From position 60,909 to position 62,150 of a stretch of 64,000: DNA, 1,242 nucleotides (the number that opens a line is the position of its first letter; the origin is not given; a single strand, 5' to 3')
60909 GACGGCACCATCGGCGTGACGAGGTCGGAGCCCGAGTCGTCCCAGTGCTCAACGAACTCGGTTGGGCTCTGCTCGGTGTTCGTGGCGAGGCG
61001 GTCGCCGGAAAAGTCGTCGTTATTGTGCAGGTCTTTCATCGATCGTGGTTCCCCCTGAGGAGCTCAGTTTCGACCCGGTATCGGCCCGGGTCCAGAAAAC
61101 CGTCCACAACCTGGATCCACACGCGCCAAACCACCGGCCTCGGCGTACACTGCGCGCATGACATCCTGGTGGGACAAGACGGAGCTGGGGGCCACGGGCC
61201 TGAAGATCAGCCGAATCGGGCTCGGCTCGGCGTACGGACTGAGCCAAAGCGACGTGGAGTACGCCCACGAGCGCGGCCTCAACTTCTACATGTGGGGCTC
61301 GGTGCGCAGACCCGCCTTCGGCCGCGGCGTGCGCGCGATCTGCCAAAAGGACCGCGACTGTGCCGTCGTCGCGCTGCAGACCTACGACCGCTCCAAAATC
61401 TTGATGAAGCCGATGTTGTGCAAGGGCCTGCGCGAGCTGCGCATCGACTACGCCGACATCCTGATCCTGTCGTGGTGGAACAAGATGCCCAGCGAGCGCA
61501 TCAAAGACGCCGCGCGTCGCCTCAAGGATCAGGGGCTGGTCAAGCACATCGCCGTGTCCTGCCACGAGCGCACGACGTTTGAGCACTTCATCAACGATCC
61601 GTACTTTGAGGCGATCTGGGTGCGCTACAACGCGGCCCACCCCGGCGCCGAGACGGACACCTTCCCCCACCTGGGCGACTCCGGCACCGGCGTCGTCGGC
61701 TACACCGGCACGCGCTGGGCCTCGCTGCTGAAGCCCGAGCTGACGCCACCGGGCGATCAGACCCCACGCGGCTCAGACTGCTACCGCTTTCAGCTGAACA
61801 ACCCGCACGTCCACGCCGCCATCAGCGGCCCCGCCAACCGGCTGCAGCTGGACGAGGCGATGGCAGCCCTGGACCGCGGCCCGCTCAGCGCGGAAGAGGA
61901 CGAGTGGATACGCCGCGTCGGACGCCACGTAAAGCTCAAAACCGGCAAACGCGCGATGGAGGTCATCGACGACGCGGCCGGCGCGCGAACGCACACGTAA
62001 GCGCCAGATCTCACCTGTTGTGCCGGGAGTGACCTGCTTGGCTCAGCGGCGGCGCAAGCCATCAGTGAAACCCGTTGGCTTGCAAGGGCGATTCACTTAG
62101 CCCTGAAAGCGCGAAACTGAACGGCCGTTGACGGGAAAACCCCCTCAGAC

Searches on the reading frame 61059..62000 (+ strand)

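Call 26: search_protein_families(library=pfam, proteins=[window:61059-62000:+], max_evalue=0.001)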
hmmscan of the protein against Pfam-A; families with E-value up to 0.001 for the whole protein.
window:61059-62000:+ (313 aa): 1 family
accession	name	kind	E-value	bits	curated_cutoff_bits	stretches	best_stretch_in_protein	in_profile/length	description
PF00248.27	Aldo_ket_red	-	1.6e-08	34.4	24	1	122-216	93-190/291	Aldo/keto reductase family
